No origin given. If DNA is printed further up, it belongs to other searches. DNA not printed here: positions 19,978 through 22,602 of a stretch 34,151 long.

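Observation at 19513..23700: Cdc48/p97-like double-ring AAA+ unfoldase in a bacterial, apparently diderm, context, flanked by an FKBP prolyl isomerase and an MFS transporter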

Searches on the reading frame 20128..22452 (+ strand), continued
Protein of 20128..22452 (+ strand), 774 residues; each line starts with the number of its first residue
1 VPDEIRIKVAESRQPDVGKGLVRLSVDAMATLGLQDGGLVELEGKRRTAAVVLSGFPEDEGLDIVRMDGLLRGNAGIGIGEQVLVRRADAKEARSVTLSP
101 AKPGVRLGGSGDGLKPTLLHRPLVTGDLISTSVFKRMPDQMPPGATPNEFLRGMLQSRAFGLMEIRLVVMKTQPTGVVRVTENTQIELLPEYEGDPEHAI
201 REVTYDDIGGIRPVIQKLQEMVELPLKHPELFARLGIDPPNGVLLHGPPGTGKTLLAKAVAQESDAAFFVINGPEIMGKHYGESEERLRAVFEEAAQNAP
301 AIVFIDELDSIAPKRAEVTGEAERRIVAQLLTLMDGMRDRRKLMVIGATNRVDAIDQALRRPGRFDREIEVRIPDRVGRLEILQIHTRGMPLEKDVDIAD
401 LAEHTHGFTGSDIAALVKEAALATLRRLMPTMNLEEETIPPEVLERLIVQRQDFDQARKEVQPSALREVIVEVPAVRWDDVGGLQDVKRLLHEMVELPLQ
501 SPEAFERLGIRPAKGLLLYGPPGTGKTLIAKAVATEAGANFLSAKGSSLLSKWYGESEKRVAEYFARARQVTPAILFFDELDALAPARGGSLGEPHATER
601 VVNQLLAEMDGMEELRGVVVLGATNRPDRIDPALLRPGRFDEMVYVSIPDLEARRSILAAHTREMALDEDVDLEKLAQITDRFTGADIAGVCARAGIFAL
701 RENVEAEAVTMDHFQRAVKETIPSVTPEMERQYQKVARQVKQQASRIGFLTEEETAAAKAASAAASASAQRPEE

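Call 59: list_cluster_members(proteins=[P0242, P0243, P0247, P0252, P0280, P0288, P0339, P0351, P0363, P0376])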
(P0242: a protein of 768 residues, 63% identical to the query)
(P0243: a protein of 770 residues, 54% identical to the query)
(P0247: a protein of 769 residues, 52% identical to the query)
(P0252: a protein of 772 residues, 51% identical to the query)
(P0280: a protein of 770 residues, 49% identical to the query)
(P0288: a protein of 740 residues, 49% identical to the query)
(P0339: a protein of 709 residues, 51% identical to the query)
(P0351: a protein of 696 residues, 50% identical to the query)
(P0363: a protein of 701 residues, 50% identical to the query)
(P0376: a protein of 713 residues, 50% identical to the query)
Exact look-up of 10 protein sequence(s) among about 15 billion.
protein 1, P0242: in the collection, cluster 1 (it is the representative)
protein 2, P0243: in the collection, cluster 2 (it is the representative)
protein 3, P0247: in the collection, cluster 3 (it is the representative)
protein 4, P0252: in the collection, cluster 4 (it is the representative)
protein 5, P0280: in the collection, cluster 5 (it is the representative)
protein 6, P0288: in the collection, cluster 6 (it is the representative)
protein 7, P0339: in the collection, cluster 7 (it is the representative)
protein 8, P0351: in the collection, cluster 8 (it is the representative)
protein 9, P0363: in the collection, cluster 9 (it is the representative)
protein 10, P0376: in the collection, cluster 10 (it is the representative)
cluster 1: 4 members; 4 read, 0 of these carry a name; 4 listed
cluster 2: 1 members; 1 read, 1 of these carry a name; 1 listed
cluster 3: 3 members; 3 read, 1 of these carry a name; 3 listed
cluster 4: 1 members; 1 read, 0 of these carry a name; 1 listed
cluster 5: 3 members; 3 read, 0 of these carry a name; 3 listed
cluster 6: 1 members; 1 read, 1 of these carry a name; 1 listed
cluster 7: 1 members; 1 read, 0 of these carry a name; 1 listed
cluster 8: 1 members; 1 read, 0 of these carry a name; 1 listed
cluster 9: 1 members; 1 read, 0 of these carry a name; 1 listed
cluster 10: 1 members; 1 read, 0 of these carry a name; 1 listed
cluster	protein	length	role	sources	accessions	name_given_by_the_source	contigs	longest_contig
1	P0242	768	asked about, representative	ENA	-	-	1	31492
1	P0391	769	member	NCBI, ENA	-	-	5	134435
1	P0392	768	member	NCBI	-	-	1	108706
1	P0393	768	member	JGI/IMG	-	-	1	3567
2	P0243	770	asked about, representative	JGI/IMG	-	transitional endoplasmic reticulum ATPase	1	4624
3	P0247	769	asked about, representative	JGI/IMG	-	transitional endoplasmic reticulum ATPase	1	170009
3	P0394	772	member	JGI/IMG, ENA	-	-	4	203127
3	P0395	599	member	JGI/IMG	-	-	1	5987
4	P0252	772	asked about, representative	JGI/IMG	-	-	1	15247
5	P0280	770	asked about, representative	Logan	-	-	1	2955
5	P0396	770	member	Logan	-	-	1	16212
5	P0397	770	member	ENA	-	-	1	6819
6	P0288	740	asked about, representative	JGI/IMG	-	transitional endoplasmic reticulum ATPase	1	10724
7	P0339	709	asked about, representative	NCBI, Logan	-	-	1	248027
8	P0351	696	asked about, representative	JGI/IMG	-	-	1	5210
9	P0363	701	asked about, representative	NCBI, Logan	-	-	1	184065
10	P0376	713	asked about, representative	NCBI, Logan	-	-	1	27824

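Call 60: find_encoding_contigs(protein=P0363, flank=8000, max_places=2)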
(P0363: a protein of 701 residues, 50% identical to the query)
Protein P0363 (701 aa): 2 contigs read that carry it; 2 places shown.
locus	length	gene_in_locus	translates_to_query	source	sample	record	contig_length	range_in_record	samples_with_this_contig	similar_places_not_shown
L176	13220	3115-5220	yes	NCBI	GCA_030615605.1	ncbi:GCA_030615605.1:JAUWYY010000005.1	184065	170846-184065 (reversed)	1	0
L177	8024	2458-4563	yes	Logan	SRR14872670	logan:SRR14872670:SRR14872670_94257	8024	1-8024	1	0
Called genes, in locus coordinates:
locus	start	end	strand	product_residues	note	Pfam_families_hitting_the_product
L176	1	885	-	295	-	?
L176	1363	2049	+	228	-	PF00589:Phage_integrase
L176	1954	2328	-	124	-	-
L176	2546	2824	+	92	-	PF05402:PqqD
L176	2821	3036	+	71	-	-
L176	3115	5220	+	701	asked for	PF13521:AAA_28 (faint), PF13191:AAA_16 (weak), PF00004:AAA, PF07728:AAA_5 (weak), PF17862:AAA_lid_3, PF00004:AAA, PF07728:AAA_5 (weak), PF17862:AAA_lid_3, +12 more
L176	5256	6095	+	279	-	-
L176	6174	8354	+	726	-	PF00012:HSP70, PF06723:MreB_Mbl (faint)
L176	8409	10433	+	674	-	-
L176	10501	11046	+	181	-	-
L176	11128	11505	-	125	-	-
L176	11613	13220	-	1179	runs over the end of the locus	-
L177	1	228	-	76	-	?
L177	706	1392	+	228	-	PF00589:Phage_integrase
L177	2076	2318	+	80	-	-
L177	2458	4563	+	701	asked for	PF13521:AAA_28 (faint), PF13191:AAA_16 (weak), PF00004:AAA, PF07728:AAA_5 (weak), PF17862:AAA_lid_3, PF00004:AAA, PF07728:AAA_5 (weak), PF17862:AAA_lid_3, +12 more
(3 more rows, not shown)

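Call 64: find_encoding_contigs(protein=P0002, flank=7000, max_places=3)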
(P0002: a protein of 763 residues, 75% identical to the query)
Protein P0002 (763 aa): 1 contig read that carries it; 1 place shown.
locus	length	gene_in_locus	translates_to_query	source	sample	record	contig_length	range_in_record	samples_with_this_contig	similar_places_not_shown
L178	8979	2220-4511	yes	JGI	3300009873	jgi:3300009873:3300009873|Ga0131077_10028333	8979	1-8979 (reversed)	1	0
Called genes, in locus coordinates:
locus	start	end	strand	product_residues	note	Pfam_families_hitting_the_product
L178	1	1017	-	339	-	?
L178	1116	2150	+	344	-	PF08240:ADH_N, PF00107:ADH_zinc_N, PF13602:ADH_zinc_N_2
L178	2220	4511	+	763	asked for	PF02359:CDC48_N, PF02933:CDC48_2, PF05496:RuvB_N (weak), PF13191:AAA_16, PF00004:AAA, PF17862:AAA_lid_3, PF00004:AAA, PF17862:AAA_lid_3, +21 more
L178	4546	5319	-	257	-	-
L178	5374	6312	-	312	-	PF00890:FAD_binding_2 (faint), PF01266:DAO (faint), PF01946:Thi4 (faint), PF03486:HI0933_like (faint), PF07992:Pyr_redox_2, PF13434:Lys_Orn_oxgnase (faint), PF13738:Pyr_redox_3, PF00070:Pyr_redox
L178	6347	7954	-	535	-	PF02789:Peptidase_M17_N, PF00883:Peptidase_M17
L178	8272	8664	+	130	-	PF00507:Oxidored_q4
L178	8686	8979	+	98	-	?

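Call 71: fold_search(model_id=the predicted structure, library=pdb)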
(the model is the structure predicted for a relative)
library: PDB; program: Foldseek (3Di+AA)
matches with E <= 10: 1956; with E <= 0.001: 1708
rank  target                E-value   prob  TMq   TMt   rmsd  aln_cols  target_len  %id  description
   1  7ln4_D                8.5e-80  1.00  0.63  0.65   9.1       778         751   44  Cryo-EM structure of human p97 in complex with Npl4/Ufd1 and polyubiquitinated Ub-Eos (FOM, Class 3) (released 2021-09-15)
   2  5c1a_A                1.2e-78  1.00  0.75  0.79   5.1       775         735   45  p97-N750D/R753D/M757D/Q760D in complex with ATP-gamma-S (released 2016-01-13)
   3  7ln4_E                1.6e-78  1.00  0.64  0.67   9.0       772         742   45  Cryo-EM structure of human p97 in complex with Npl4/Ufd1 and polyubiquitinated Ub-Eos (FOM, Class 3) (released 2021-09-15)
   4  5c18_A                2.5e-78  1.00  0.75  0.80   5.1       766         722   46  p97-delta709-728 in complex with ATP-gamma-S (released 2016-01-13)
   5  8fcl_A                3.7e-78  1.00  0.73  0.77   5.7       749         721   46  Cryo-EM structure of p97:UBXD1 closed state (released 2023-06-21)
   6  5c18_F                4.9e-78  1.00  0.75  0.80   5.2       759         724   45  p97-delta709-728 in complex with ATP-gamma-S (released 2016-01-13)
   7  5c18_B                5.5e-78  1.00  0.77  0.81   4.9       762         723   46  p97-delta709-728 in complex with ATP-gamma-S (released 2016-01-13)
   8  7lmz_E                7.3e-78  1.00  0.65  0.67   9.1       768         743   45  Cryo-EM structure of human p97 in complex with Npl4/Ufd1 and Ub6 (Class 1) (released 2021-09-15)
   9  9m3w_A                1.8e-77  1.00  0.66  0.67   8.6       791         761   43  Arabidopsis thaliana CDC48A bound to AMP-PNP (AMPPNP-Up) (released 2025-10-29)
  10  9mpq_C                2.9e-77  1.00  0.71  0.74   6.2       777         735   43  Cryo-EM structure of VCP (consensus) (released 2025-10-15)
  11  5c1a_K                4.3e-77  1.00  0.76  0.78   5.2       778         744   44  p97-N750D/R753D/M757D/Q760D in complex with ATP-gamma-S (released 2016-01-13)
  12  5c18_E                7.9e-77  1.00  0.77  0.82   4.7       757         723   45  p97-delta709-728 in complex with ATP-gamma-S (released 2016-01-13)
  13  5c18_C                9.9e-77  1.00  0.75  0.80   5.1       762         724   45  p97-delta709-728 in complex with ATP-gamma-S (released 2016-01-13)
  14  9m3y_A                1.8e-76  1.00  0.75  0.77   5.8       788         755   42  Arabidopsis thaliana CDC48A bound to ADP (released 2025-10-29)
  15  9m3x_A                2.0e-76  1.00  0.76  0.78   5.1       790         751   42  Arabidopsis thaliana CDC48A bound to AMP-PNP (AMPPNP-Down) (released 2025-10-29)
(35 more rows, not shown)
